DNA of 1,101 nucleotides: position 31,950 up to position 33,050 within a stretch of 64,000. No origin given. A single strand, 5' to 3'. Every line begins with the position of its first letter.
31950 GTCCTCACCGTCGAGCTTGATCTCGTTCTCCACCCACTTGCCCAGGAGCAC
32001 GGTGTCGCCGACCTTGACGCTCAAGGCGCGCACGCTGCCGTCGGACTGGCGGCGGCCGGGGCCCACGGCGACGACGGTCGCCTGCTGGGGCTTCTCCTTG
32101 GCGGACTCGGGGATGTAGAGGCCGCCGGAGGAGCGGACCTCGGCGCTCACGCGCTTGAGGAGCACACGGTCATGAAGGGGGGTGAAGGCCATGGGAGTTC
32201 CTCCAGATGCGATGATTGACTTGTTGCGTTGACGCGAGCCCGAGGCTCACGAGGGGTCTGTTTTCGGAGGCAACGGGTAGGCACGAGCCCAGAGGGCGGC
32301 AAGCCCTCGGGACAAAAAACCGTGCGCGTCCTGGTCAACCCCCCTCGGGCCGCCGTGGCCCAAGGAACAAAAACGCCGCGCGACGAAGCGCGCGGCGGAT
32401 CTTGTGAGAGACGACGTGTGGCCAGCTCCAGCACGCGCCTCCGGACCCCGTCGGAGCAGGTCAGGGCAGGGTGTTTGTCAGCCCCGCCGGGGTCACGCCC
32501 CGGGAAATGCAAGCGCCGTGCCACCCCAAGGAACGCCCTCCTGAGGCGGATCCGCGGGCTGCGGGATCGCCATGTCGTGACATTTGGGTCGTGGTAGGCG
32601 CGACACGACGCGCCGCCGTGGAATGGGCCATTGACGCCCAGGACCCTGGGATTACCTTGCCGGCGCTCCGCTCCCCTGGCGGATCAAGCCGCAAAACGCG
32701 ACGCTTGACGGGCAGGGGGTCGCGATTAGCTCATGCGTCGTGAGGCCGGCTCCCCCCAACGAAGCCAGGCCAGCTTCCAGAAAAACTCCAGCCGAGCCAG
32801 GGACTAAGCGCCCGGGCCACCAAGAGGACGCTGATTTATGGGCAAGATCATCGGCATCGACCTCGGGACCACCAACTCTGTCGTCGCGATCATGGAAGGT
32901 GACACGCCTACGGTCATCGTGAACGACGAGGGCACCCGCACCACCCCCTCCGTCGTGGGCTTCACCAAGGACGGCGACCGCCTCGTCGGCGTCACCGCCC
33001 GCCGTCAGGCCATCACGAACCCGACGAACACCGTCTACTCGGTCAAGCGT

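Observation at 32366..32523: Perfect sigma54 promoter and intrinsic terminator bracket ~130 nt of non-coding DNA between groES and dnaK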

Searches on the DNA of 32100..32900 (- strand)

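Call 4: search_rna_families(source=window, start=32100, end=32900, threshold=evalue, max_evalue=10, show_alignments=3)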
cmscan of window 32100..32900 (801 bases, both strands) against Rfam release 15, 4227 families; matches with E-value up to 10: 3.
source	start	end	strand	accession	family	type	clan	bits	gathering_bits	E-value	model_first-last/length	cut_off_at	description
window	32443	32497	+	RF03357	mir-1842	Gene; miRNA;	-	16.8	81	3.7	1-60/60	no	mir-1842 microRNA precursor family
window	32617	32688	-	RF02219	ZNRD1-AS1_2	Gene; lncRNA;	-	15.7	60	0.35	1-76/76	no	ZNRD1 antisense RNA 1 conserved region 2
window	32596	32748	-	RF01674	P27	Gene; sRNA;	-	12.5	50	4.5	1-192/192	no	Pseudomonas sRNA P27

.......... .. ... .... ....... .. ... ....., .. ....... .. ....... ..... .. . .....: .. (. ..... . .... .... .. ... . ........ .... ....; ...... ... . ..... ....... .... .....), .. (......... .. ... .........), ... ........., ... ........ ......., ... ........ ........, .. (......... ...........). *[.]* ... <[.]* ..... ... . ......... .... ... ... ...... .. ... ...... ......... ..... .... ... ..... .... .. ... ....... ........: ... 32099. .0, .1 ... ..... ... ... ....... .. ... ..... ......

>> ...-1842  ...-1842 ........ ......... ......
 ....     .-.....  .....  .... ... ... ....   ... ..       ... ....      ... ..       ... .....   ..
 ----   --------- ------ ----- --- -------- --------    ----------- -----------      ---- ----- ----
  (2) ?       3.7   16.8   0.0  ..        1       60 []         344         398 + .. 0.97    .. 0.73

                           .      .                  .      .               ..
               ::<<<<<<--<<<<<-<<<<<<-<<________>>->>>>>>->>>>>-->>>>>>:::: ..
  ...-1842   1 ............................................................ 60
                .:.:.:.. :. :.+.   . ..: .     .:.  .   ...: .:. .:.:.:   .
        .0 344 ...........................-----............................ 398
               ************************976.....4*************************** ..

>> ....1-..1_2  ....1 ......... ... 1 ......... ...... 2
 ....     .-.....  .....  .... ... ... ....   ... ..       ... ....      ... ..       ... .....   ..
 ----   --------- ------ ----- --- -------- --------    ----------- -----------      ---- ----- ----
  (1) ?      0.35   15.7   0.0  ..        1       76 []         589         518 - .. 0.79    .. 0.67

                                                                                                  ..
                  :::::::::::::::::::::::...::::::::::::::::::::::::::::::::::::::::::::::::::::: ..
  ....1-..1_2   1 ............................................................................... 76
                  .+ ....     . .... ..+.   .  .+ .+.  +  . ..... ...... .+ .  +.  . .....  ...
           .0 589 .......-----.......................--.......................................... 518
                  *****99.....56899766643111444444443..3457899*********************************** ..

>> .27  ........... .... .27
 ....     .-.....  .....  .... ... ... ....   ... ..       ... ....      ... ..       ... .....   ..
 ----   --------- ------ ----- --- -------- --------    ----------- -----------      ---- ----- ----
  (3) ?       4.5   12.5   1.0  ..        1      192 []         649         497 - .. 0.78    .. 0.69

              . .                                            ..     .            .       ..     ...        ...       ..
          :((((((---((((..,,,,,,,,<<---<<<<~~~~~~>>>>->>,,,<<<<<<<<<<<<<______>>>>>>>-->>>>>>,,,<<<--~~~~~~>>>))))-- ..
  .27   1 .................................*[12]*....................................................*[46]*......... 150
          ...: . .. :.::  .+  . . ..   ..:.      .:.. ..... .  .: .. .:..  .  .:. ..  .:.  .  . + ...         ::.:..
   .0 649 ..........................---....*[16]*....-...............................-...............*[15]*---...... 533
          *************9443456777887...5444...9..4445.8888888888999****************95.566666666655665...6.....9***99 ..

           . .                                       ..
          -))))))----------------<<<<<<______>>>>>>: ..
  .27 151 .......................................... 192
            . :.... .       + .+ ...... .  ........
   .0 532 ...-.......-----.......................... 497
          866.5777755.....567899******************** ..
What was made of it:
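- On Pxr sRNA: No Rfam hit at E up to 10 (call 4).
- On Transcription attenuator or riboswitch leader: No Rfam cis-regulatory hit was found (call 4).
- Closest known: Pxr sRNA of Myxococcus xanthus and related Cystobacterineae. Different: No Rfam family matched, even at E up to 10 (call 4).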

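Call 44: build_rna_model(alignment_id=A6, structure=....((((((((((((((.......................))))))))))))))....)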
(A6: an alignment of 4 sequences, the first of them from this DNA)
Model R1 built from alignment A6 (4 sequences, 59 columns); structure: as given.
model positions 58; base pairs 14; branch points 0; effective number of sequences 2.97; information 0.961 bits per position. Calibrated on 0.2 Mb of random sequence (short: E-values are rough).
structure used (alignment columns):
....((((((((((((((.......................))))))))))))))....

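Call 45: search_with_rna_model(model_id=R1, sources=[window, L001, L002, L003, L004, L005, L006, L007, L008, L009, L010, L011, L014, L017, L021, L027, L031, L032, L033, L044, L048, L060, L065, L068, L069, L073, L081, L082, L083, L084, L085, L086, L087, L088, L089, L090, L091, L092, L093, L094, L095, L096, L097, L098, L099, L171, L195, L220, L221, L222, L223, L224, L225, L226, L227, L228, L229, L230, L231, L232], max_evalue=10, make_alignment=true, show_alignments=0)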
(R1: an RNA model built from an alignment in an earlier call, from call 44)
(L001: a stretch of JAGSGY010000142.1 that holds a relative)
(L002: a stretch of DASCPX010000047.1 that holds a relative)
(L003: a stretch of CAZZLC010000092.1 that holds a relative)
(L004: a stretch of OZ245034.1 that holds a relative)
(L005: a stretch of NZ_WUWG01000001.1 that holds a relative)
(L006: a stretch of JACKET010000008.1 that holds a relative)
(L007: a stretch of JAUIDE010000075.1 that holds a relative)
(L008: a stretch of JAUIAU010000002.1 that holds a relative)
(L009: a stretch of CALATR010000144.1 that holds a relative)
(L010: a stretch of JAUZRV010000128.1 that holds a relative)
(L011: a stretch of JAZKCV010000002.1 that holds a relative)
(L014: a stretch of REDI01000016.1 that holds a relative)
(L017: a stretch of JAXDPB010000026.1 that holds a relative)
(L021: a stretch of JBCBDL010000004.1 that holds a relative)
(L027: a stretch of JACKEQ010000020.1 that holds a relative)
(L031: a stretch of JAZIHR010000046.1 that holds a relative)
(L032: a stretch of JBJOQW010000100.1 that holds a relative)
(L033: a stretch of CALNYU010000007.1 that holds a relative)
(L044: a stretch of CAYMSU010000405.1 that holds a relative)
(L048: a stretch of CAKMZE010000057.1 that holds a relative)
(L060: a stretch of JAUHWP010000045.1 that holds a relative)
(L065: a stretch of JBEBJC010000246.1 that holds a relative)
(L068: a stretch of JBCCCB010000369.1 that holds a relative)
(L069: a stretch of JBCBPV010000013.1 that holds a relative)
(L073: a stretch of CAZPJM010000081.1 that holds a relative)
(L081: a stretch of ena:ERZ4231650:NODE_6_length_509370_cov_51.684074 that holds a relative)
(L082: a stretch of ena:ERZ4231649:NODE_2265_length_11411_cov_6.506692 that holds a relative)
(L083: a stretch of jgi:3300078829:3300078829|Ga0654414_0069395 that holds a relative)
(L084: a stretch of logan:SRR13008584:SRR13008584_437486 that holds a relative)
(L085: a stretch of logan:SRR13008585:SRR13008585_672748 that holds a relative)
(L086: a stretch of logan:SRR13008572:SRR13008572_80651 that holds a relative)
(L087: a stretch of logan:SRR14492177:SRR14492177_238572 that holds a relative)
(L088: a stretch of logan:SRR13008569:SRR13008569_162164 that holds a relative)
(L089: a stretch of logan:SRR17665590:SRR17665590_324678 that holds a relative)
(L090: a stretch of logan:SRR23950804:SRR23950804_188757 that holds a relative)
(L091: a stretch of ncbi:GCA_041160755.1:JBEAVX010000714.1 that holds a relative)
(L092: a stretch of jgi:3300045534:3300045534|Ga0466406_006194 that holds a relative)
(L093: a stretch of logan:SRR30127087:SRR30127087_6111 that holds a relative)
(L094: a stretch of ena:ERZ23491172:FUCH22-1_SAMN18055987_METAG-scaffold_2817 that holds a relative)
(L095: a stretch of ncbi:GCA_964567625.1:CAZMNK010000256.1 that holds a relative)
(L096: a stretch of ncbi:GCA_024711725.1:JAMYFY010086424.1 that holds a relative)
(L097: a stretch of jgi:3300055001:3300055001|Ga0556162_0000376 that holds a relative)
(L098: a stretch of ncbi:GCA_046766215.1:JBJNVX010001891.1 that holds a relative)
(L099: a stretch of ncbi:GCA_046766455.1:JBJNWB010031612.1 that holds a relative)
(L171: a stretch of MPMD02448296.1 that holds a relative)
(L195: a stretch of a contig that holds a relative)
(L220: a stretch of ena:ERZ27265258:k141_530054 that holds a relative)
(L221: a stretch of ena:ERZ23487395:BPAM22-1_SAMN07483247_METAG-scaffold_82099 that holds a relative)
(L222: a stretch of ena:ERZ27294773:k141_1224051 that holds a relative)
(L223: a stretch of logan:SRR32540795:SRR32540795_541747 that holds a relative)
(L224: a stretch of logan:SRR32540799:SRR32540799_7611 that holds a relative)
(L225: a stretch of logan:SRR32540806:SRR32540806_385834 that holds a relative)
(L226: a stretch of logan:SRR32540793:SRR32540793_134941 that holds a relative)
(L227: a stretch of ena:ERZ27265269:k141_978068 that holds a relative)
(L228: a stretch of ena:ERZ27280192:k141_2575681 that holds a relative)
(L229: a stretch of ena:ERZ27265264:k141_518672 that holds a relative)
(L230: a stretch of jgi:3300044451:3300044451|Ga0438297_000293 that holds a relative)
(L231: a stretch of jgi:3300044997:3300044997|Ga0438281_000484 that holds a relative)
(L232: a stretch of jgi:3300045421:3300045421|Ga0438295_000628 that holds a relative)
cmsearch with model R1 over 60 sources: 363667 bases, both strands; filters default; matches with E-value up to 10: 39.
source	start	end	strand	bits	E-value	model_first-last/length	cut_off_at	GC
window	32440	32498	-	79.9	1.4e-17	1-58/58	no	0.73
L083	738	796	+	79.9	1.4e-17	1-58/58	no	0.73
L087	795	853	+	79.9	1.4e-17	1-58/58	no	0.73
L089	747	805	+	79.9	1.4e-17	1-58/58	no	0.73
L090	774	832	+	79.9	1.4e-17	1-58/58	no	0.73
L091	2196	2254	+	79.9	1.4e-17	1-58/58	no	0.73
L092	1581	1639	+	79.9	1.4e-17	1-58/58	no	0.73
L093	761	819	+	79.9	1.4e-17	1-58/58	no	0.73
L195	5655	5713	-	79.9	1.4e-17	1-58/58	no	0.73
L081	5694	5752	+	79.7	1.6e-17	1-58/58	no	0.71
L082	3416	3474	+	79.7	1.6e-17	1-58/58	no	0.71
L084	774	832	+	79.7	1.6e-17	1-58/58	no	0.71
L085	774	832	+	79.7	1.6e-17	1-58/58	no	0.71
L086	774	832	+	79.7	1.6e-17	1-58/58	no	0.71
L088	774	832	+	79.7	1.6e-17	1-58/58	no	0.71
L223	669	726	-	78.7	2.8e-17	1-58/58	no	0.72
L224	651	708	-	78.7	2.8e-17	1-58/58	no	0.72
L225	602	659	-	78.7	2.8e-17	1-58/58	no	0.72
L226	377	434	-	78.7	2.8e-17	1-58/58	no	0.72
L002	3759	3814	+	69.4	7.5e-15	1-58/58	no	0.7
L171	2150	2205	-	69.4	7.5e-15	1-58/58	no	0.7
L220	625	679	+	24.3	0.004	1-58/58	no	0.71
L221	309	363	+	24.3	0.004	1-58/58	no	0.71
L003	4336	4397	+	19.1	0.091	1-58/58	no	0.68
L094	2193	2246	+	17.9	0.19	1-58/58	no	0.69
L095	2193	2246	+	17.9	0.19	1-58/58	no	0.69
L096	1804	1857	+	17.9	0.19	1-58/58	no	0.69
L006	6254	6315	-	16.9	0.34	1-58/58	no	0.71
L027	366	413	+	16.4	0.46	1-58/58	no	0.77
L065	617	677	-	15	1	1-58/58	no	0.67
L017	4311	4380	-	15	1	1-58/58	no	0.74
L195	2430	2477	+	13.8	2.2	1-58/58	no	0.75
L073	4225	4263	+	13.2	3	1-58/58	no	0.79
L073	868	914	+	13.1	3.3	1-58/58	no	0.7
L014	3900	3923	+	12.4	4.9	1-58/58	no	0.71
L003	3661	3706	-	12.4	5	1-58/58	no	0.76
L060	733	744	-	11.6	7.9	29-40/58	no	0.67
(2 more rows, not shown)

Alignment A7: 39 matches aligned to the model, 107 columns, each read 5' to 3' on its own strand. Consensus structure (alignment columns), stored with it:
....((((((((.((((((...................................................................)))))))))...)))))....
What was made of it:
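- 32442..32497 (-): Stem-loop 1: a 14-bp interrupted helix closing a 23-nt apical loop. The covariance model hit at 32440-32498 scores 79.9 bits (call 45).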

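Call 46: search_with_rna_model(model_id=R1, sources=[L083, L081, L002, L223, L220, L094], max_evalue=0.05, make_alignment=true, show_alignments=6)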
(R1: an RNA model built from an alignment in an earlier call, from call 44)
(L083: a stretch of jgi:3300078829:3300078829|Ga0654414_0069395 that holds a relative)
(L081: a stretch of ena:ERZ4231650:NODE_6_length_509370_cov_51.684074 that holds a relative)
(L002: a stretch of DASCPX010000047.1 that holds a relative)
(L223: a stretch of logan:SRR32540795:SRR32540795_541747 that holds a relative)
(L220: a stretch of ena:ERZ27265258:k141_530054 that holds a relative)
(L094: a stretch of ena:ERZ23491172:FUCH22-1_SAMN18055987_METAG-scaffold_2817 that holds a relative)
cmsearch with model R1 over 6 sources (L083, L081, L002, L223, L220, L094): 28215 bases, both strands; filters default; matches with E-value up to 0.05: 6.
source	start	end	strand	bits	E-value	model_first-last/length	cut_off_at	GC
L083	738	796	+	79.9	1.1e-18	1-58/58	no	0.73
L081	5694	5752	+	79.7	1.2e-18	1-58/58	no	0.71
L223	669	726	-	78.7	2.2e-18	1-58/58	no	0.72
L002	3759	3814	+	69.4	5.8e-16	1-58/58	no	0.7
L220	625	679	+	24.3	0.00031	1-58/58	no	0.71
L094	2193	2246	+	17.9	0.014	1-58/58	no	0.69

Alignment A8: 6 matches aligned to the model, 61 columns, each read 5' to 3' on its own strand. Consensus structure (alignment columns), stored with it:
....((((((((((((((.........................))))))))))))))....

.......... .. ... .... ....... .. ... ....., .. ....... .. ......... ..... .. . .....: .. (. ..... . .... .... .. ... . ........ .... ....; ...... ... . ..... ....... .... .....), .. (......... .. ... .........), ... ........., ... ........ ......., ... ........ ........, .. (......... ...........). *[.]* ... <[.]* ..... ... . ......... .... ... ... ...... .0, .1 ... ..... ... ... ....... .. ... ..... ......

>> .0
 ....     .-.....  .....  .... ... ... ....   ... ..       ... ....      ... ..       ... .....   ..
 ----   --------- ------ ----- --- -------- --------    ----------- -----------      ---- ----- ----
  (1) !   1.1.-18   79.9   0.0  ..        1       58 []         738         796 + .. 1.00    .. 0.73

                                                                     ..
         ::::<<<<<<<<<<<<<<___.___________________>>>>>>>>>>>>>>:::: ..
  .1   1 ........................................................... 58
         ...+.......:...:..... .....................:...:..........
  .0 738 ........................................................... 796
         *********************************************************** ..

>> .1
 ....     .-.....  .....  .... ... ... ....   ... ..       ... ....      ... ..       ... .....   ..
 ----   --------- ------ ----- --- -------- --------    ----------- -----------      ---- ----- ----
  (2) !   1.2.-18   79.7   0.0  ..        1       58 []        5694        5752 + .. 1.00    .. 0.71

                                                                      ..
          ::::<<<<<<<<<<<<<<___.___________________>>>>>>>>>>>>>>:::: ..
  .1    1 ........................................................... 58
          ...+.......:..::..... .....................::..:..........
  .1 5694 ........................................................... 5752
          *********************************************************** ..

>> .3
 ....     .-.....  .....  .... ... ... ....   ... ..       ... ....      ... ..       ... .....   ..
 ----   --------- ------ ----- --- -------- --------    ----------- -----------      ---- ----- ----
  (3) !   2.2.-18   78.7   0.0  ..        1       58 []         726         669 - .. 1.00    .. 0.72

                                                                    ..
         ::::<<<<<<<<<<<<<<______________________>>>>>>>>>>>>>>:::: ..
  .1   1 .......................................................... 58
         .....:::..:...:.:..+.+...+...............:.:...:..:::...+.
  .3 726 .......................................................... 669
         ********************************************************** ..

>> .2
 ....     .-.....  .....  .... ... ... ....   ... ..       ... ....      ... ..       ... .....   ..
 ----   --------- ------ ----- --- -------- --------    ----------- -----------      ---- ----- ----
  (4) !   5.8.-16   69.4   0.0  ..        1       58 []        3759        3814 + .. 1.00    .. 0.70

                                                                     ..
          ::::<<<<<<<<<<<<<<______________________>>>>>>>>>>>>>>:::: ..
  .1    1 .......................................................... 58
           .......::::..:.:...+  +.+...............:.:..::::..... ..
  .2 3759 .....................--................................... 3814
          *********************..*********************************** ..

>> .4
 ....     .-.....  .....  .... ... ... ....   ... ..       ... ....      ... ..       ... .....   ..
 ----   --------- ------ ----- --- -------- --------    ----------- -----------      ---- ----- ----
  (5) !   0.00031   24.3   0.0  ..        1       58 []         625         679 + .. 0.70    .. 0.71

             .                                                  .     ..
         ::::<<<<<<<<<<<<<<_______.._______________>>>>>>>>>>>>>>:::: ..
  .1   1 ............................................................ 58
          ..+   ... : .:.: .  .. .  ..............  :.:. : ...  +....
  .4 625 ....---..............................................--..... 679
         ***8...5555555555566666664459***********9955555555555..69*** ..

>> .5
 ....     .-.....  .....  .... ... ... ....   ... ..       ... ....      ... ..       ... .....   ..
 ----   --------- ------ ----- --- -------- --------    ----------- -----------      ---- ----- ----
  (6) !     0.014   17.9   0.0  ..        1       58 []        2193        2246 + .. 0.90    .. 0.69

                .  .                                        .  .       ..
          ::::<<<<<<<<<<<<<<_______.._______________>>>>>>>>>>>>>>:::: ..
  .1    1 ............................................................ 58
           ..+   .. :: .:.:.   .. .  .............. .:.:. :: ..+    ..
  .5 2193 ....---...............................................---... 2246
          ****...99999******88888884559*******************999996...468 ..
